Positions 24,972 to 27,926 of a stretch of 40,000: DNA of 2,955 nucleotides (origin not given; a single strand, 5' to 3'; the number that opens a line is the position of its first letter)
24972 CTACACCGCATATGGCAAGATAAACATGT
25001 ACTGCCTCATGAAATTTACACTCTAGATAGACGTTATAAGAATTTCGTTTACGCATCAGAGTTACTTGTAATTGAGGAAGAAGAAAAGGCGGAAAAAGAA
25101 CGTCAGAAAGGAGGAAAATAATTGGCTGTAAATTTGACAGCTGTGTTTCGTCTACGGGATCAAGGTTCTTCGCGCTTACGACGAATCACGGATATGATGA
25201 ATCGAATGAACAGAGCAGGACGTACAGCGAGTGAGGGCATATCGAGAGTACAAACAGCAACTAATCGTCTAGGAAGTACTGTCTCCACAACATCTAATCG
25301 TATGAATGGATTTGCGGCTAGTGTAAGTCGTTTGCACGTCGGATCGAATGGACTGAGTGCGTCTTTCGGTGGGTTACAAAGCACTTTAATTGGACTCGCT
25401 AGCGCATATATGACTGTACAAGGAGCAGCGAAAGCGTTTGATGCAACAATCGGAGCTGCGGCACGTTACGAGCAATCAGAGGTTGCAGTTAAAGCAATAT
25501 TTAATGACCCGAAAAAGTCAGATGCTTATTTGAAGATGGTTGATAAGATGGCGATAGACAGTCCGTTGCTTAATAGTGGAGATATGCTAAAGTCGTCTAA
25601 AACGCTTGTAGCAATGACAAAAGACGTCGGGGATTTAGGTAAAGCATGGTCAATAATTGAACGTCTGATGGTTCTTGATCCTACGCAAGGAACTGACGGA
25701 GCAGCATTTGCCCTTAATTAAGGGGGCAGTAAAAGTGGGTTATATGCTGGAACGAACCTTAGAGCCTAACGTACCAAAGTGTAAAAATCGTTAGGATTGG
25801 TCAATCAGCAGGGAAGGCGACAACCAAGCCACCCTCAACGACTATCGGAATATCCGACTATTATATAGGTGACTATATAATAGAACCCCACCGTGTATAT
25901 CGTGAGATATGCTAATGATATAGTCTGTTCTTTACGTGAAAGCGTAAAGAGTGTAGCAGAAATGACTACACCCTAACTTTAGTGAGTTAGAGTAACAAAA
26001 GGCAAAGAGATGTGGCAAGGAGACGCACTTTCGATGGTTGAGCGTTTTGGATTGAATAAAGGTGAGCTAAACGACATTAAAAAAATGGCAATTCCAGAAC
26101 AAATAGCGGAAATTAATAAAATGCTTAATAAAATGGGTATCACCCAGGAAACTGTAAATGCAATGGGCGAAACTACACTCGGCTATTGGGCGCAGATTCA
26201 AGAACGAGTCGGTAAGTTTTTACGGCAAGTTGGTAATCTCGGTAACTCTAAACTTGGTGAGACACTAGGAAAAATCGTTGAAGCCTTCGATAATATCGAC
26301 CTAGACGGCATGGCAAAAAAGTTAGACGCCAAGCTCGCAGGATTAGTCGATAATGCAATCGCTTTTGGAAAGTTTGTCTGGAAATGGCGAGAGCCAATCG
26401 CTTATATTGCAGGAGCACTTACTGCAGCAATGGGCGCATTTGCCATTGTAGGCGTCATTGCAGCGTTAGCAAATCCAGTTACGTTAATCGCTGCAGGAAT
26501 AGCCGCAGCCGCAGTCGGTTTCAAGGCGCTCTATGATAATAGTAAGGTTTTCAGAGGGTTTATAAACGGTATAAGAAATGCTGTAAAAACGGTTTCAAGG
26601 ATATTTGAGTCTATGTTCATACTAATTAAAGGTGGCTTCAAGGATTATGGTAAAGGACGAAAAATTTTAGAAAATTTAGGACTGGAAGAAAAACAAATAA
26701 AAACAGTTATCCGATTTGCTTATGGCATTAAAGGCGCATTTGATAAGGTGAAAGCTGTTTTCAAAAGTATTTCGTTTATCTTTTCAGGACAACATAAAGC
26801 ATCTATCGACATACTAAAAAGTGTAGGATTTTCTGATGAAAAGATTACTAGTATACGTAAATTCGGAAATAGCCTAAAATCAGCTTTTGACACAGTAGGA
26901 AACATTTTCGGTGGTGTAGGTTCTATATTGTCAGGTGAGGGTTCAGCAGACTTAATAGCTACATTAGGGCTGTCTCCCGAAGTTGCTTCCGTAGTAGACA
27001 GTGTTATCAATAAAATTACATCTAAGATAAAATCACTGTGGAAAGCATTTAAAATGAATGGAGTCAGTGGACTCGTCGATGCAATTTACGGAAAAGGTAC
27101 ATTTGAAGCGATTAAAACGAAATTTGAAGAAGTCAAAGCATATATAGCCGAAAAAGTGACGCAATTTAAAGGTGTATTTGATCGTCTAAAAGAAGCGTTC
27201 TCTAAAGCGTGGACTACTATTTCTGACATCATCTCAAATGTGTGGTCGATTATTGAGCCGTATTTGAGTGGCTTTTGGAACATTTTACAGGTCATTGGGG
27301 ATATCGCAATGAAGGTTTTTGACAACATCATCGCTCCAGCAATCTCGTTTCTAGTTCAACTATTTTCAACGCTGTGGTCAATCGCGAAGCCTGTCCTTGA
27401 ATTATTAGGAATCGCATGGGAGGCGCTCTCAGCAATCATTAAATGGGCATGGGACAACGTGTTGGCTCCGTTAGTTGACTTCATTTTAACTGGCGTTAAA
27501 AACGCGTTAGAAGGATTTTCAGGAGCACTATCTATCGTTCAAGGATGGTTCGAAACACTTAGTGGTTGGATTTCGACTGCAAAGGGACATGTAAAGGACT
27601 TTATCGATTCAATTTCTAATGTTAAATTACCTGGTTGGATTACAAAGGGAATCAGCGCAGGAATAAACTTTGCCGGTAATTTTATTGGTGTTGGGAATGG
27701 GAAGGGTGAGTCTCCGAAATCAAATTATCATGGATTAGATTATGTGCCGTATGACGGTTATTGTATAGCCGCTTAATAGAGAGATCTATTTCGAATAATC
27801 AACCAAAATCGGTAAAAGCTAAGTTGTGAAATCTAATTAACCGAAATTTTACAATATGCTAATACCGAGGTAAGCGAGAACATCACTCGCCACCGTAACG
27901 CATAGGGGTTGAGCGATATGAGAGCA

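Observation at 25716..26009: Group I intron (ORF-less, 294 nt) interrupting the tape measure gene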

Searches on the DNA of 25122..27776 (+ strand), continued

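Call 43: search_with_rna_model(model_id=R1, sources=[L104, L105, L106, L107, L108, L109, L110, L111, L112, L113, L114, L115, L116, L117, L118, L119, L120, L121, L122, L123, L124, L125, L126, L127, L128, L129, L130, L131, L132, L133, L134, L135, L136, L137, L138, L139, L140, L141, L142, L143, L144, L145, L146, L147, L148, L149, L150, L151, L152, L153, L154, L155, L156, L157, L158, L159, L160, L161, L162, L163, L164, L165, L166, L167, L168, L169, L170, L171, L172, L173, L174, L175, L176, L177, L178, L179, L180, L181, L182, L183, L184, L185, L186, L187, L188, L189, L190, L191, L192, L193, L194, L195, L196, L197, L198, L199, L200, L201, L202, L203], max_evalue=0.001)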
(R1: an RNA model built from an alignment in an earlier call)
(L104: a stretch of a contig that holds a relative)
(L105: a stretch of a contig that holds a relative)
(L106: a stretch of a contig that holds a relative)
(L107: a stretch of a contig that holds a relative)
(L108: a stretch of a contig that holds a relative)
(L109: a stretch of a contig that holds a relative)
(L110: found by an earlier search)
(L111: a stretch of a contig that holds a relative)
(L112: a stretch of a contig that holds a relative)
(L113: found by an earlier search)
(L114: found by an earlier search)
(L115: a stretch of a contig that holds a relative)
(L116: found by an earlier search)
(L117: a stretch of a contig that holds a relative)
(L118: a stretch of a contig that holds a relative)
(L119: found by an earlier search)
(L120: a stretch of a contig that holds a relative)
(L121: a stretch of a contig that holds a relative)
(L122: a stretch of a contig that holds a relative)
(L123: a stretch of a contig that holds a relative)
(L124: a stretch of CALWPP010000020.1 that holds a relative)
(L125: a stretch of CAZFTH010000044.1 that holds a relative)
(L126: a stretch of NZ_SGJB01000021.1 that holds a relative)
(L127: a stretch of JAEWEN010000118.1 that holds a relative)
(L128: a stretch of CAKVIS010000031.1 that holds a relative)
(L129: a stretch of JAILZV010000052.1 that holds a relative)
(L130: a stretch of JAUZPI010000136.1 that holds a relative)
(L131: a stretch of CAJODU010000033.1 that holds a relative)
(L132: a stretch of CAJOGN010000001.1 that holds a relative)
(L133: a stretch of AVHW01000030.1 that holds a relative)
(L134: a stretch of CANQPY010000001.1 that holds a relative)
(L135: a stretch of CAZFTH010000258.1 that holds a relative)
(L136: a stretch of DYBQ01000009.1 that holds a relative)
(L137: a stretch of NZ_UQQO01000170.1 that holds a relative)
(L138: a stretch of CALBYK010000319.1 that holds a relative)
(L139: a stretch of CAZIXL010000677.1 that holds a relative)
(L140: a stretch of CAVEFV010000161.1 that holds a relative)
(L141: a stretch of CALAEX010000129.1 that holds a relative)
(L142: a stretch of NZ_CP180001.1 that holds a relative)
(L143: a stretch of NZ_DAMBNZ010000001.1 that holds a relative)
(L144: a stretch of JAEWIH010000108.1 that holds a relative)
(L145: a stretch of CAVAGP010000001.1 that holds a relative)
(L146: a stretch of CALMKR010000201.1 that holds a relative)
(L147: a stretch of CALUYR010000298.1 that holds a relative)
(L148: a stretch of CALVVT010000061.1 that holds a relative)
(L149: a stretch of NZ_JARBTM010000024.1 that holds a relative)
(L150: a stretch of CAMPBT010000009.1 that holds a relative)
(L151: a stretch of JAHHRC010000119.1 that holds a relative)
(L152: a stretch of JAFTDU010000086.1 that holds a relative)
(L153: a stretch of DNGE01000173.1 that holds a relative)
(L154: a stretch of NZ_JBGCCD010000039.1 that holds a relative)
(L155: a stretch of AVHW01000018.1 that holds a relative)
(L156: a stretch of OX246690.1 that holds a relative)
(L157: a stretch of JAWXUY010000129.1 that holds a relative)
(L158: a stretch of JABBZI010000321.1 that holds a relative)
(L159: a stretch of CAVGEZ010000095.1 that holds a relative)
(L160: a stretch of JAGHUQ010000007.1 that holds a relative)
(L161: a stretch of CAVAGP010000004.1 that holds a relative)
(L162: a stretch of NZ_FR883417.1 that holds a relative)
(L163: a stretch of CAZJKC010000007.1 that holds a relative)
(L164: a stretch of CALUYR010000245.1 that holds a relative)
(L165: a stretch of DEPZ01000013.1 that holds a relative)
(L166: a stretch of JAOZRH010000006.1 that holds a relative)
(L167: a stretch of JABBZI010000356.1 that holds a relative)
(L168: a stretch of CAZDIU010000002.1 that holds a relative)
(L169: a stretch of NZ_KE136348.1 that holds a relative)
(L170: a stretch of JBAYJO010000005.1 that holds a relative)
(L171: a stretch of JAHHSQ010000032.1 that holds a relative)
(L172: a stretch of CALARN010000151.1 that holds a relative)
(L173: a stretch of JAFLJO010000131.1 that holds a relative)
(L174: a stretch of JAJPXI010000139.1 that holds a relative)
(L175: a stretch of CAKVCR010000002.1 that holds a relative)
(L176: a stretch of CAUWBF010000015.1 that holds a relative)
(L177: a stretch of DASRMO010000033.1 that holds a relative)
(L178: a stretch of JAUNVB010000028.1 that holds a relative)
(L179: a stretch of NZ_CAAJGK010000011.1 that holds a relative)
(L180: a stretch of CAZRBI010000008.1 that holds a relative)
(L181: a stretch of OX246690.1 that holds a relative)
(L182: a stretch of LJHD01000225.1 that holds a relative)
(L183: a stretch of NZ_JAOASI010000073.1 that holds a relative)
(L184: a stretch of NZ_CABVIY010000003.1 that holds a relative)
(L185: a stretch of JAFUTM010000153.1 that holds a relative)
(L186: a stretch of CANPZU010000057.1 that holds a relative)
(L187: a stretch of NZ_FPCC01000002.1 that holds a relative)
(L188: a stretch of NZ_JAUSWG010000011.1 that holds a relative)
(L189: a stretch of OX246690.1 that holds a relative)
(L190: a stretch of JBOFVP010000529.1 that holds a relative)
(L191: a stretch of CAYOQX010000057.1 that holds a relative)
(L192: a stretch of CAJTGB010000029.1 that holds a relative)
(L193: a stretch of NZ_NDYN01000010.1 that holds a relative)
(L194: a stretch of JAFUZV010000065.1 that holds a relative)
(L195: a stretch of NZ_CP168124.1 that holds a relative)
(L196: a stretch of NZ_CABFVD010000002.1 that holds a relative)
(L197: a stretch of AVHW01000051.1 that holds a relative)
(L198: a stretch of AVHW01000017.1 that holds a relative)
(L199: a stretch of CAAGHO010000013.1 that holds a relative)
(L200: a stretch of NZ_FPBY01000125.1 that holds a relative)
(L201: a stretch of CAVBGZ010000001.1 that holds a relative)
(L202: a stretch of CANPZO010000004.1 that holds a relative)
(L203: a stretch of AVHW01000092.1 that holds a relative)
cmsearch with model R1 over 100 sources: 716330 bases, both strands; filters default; matches with E-value up to 0.001: 56.
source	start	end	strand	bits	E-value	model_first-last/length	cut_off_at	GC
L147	2642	2808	+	124.5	6.2e-34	1-193/193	no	0.46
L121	10688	10895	+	64.5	2.3e-16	1-193/193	no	0.52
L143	4996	5207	-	62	1.3e-15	1-193/193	no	0.35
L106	5384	5602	-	56.7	4.5e-14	1-193/193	no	0.38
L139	1592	1814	-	54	2.7e-13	1-193/193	no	0.33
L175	4470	4692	-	50.4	3.1e-12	1-193/193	no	0.48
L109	1759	1968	-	47.4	2.3e-11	1-193/193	no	0.44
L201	99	314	+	47.4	2.3e-11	1-193/193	no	0.52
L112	4996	5211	+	47.2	2.6e-11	1-193/193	no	0.44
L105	3300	3497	+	43.8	2.6e-10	1-193/193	no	0.36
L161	4743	4939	+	43.4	3.6e-10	1-193/193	no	0.36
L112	5649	5855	+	41.9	9.7e-10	1-193/193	no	0.51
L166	278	486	-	41.7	1.1e-09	1-193/193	no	0.38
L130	7470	7626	-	38.9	7.6e-09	1-193/193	no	0.42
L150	3391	3542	-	36.2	4.6e-08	1-193/193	no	0.46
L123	7485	7677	-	35.6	7e-08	1-193/193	no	0.36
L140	4039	4180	+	34.9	1.1e-07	1-193/193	no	0.35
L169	2910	3096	-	32.9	4.2e-07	1-193/193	no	0.4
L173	5480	5689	+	32.9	4.3e-07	1-193/193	no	0.42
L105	2458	2629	+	32.6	5.1e-07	1-193/193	no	0.4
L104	3095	3233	-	31.9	8.2e-07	1-193/193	no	0.53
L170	6289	6502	+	31.8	8.8e-07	1-193/193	no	0.39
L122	1745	1900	-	31.3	1.2e-06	1-193/193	no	0.46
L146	1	150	-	30.8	1.7e-06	1-192/193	3'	0.48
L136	7863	8000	-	30.4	2.3e-06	48-193/193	5'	0.44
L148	2273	2364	-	29.7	3.8e-06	11-76/193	no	0.33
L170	5026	5184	+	29.6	4e-06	1-193/193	no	0.43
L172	905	1136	+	29.1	5.5e-06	1-193/193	no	0.41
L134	1825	1982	+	27.4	1.8e-05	1-193/193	no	0.42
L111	10698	10822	+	27.1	2.1e-05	1-193/193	no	0.5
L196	3523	3698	+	26.9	2.4e-05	1-193/193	no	0.43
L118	7062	7265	+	26.2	3.8e-05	1-193/193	no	0.34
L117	7976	8134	+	26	4.5e-05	1-193/193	no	0.38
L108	4977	5165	+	25.8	5.1e-05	1-193/193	no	0.24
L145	7286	7447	+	25.7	5.4e-05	1-193/193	no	0.41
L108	6134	6215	+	25.6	5.6e-05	11-76/193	no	0.32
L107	1965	2120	-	25.4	6.8e-05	1-193/193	no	0.51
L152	361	530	-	25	8.7e-05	1-193/193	no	0.43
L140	3087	3218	+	24.8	0.0001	1-193/193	no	0.44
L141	6694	6879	-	24.6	0.00011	1-193/193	no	0.34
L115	246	409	+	24.6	0.00012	1-193/193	no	0.38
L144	1564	1721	+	24.4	0.00013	1-193/193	no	0.42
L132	6545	6715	+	23.8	0.00019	1-193/193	no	0.36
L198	3551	3771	+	23.5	0.00024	1-193/193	no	0.37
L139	1348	1512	-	23.4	0.00026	1-193/193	no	0.27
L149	5364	5522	-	23.3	0.00028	1-193/193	no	0.44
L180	6693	6831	-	23.2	0.00029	1-193/193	no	0.46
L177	1751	1921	-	23.1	0.0003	1-193/193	no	0.45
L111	3594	3747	+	22.7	0.00042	1-193/193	no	0.47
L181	2148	2373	+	22.6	0.00044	1-193/193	no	0.38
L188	1969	2198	+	22.3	0.00055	1-193/193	no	0.37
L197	3719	3935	+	22.2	0.00058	1-193/193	no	0.37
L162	5122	5258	+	22.2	0.00058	1-193/193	no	0.4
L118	6451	6649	+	22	0.00064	1-193/193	no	0.39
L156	7179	7404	+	21.9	0.0007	1-193/193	no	0.38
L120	6595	6808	-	21.7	0.0008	1-193/193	no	0.46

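Call 44: search_with_rna_model(model_id=R1, sources=[window, L001, L003, L204, L205, L206, L207, L208, L209, L210, L211, L212, L213, L214, L215, L216, L217, L218, L219, L220, L221, L222, L223, L224, L225, L226, L227, L228, L229, L230, L231, L232, L233, L234, L235, L236, L237, L238, L239, L240, L241, L242, L243, L244, L245], max_evalue=0.001)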
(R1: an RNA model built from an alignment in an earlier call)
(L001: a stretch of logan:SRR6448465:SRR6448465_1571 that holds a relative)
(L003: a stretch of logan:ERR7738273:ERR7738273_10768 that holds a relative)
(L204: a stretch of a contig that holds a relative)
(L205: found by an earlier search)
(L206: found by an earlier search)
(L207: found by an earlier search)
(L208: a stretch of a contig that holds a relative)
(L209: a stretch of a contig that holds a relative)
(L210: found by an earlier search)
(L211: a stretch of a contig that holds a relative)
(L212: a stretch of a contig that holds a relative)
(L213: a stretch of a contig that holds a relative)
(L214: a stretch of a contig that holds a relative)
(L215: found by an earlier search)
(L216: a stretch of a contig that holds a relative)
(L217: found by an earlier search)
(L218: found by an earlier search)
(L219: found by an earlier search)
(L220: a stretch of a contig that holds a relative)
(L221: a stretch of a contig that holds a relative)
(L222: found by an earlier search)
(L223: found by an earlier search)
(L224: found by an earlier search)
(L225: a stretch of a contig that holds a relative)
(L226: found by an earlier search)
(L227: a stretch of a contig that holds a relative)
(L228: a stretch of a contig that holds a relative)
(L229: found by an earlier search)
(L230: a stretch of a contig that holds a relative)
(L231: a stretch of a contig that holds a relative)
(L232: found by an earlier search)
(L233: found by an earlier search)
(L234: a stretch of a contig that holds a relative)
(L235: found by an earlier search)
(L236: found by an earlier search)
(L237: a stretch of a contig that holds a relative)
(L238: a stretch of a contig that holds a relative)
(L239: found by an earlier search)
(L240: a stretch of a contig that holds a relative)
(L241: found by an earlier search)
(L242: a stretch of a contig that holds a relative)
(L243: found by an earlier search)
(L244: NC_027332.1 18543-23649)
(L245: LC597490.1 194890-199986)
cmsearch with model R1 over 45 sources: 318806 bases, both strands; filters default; matches with E-value up to 0.001: 27.
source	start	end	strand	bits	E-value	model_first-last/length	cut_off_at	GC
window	25735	25927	+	252.7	7.2e-72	1-193/193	no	0.42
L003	2726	2918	+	252.4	8.9e-72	1-193/193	no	0.43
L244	2492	2682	+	74.7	1.1e-19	1-193/193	no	0.49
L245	2497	2689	+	49.8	2.1e-12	1-193/193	no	0.46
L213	6019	6179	+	38.1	5.7e-09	1-193/193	no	0.4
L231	3356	3498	-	37.2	1e-08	1-193/193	no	0.38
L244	2882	3020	+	30.1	1.2e-06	1-193/193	no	0.53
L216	78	294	-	30.1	1.3e-06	1-193/193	no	0.38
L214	138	387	-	29.8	1.6e-06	1-193/193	no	0.59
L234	4170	4322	-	27.3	8.4e-06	1-193/193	no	0.48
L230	2272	2485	+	27.2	8.9e-06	1-193/193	no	0.35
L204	2746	2908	-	26.7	1.2e-05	1-193/193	no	0.46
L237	1788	1965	+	26.3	1.6e-05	1-193/193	no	0.38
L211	3000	3154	+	24.6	5.1e-05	1-193/193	no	0.46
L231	3699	3847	-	24.4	5.7e-05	1-193/193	no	0.38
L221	3569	3781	-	23.8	8.5e-05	1-193/193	no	0.45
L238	5782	5949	+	23.5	0.00011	1-193/193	no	0.36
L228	151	338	-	23.1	0.00014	1-193/193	no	0.41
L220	648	782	-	22.9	0.00016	1-193/193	no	0.31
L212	2831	3056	-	22.8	0.00017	1-193/193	no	0.38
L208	2324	2471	+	22.7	0.00018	1-193/193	no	0.34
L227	1117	1268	+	22.1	0.00027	1-193/193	no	0.36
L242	4849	5074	-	22.1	0.00028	1-193/193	no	0.37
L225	5658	5835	-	21.8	0.00033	1-193/193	no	0.35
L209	19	245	-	21.6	0.00037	1-193/193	no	0.38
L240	4763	4989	-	21.6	0.00037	1-193/193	no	0.38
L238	6895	7060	+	20.8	0.00065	1-193/193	no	0.35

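Call 45: search_with_rna_model(model_id=R1, sources=[window, L003, L147, L042, L244, L069, L121, L143, L061, L106, L095, L049, L139, L051, L175, L245, L070, L063, L041, L082, L109, L201, L112, L081, L084, L099, L011, L105, L037, L161, L166, L057], max_evalue=1e-9, make_alignment=true)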
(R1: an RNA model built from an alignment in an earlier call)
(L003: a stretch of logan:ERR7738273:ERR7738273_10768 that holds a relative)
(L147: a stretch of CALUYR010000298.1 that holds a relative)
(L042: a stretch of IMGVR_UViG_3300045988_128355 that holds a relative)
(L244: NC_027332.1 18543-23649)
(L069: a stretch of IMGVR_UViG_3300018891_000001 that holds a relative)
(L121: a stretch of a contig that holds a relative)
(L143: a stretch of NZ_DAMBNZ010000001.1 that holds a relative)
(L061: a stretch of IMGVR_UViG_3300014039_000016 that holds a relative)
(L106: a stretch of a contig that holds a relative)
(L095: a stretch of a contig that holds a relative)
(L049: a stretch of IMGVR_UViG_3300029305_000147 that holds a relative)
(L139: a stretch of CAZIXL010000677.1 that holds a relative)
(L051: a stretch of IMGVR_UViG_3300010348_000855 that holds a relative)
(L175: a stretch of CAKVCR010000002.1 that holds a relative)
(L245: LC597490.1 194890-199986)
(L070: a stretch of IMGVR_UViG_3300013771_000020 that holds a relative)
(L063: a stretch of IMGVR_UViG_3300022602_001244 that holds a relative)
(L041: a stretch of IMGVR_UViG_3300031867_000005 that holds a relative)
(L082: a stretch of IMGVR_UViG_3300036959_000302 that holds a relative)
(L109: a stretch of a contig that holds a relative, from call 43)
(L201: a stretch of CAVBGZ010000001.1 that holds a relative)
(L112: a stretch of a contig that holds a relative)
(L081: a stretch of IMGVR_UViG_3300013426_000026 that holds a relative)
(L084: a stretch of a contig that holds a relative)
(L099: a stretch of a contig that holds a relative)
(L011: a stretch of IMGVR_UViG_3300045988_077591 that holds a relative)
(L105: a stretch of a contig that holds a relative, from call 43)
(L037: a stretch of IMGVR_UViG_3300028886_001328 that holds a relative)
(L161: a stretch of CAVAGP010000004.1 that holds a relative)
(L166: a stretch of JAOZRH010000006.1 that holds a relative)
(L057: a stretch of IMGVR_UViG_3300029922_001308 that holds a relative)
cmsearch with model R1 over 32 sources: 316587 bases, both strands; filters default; matches with E-value up to 1e-9: 34.
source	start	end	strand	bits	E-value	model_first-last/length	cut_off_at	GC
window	25735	25927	+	252.7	7.2e-72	1-193/193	no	0.42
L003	2726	2918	+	252.4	8.8e-72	1-193/193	no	0.43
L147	2642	2808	+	124.5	2.7e-34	1-193/193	no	0.46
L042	2876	3048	+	77.3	1.8e-20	1-193/193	no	0.3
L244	2492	2682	+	74.7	1.1e-19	1-193/193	no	0.49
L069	2540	2753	+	67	1.9e-17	1-193/193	no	0.47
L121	10688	10895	+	64.5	1e-16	1-193/193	no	0.52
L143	4996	5207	-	62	5.5e-16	1-193/193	no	0.35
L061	634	857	-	57.2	1.4e-14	1-193/193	no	0.38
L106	5384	5602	-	56.7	2e-14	1-193/193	no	0.38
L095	859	1074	-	55.8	3.6e-14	1-193/193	no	0.38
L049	9398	9619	-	55.5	4.3e-14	1-193/193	no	0.44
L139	1592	1814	-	54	1.2e-13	1-193/193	no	0.33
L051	6787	7000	+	53.6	1.6e-13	1-193/193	no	0.34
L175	4470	4692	-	50.4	1.4e-12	1-193/193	no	0.48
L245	2497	2689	+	49.8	2.1e-12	1-193/193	no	0.46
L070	3440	3606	-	49.6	2.4e-12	1-193/193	no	0.35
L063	3498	3725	-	49.6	2.4e-12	1-193/193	no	0.4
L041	4118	4326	+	48.8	4e-12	1-193/193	no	0.36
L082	7707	7899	+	48.6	4.7e-12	1-193/193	no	0.28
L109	1759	1968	-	47.4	1e-11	1-193/193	no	0.44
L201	99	314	+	47.4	1e-11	1-193/193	no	0.52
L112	4996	5211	+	47.2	1.2e-11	1-193/193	no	0.44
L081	2724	2942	+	47.2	1.2e-11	1-193/193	no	0.42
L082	3037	3202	-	45.7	3.3e-11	1-193/193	no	0.32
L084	6934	7156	-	45.4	4.2e-11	1-193/193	no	0.4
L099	4436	4634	-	44.5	7.5e-11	1-193/193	no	0.42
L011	8248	8402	-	44.1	9.9e-11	1-193/193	no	0.37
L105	3300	3497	+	43.8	1.2e-10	1-193/193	no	0.36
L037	2302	2502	-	43.7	1.3e-10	1-193/193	no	0.4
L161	4743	4939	+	43.4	1.6e-10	1-193/193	no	0.36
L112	5649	5855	+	41.9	4.3e-10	1-193/193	no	0.51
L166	278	486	-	41.7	5.1e-10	1-193/193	no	0.38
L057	7585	7800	-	40.9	8.6e-10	1-193/193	no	0.35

Alignment A3: 34 matches aligned to the model, 405 columns, each read 5' to 3' on its own strand. Consensus structure (alignment columns), stored with it:
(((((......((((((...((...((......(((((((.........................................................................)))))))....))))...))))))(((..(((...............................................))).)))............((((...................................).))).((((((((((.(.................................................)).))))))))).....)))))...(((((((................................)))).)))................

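Call 58: search_with_rna_model(model_id=R1, sources=[L246, L247, L248, L249, L250, L251, L252, L253, L254, L255, L256, L257, L258, L259, L260, L261, L262, L001, L003, window], max_evalue=1)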
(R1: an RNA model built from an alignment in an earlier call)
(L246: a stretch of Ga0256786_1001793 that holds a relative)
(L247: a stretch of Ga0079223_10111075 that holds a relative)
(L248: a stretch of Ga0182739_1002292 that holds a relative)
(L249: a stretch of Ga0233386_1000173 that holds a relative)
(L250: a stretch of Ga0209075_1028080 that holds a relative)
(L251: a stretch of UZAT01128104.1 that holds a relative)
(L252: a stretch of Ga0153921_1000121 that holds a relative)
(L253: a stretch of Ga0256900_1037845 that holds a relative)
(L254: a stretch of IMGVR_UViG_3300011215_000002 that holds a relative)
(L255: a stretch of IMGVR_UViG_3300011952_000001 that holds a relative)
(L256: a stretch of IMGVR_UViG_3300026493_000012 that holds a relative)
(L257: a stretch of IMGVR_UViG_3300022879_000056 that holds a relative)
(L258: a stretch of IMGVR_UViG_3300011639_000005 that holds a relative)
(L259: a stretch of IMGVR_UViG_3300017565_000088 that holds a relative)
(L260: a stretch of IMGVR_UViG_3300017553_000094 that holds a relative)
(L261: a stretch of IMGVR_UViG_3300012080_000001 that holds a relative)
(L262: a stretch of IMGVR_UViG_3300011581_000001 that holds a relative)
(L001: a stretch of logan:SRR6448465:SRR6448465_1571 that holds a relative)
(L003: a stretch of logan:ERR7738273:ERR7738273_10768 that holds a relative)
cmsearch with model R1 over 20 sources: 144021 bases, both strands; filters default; matches with E-value up to 1: 4.
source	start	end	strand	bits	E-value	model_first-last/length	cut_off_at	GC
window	25735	25927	+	252.7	3.3e-72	1-193/193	no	0.42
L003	2726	2918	+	252.4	4e-72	1-193/193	no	0.43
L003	2849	2874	-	14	0.029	124-149/193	no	0.23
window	25858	25883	-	14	0.029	124-149/193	no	0.23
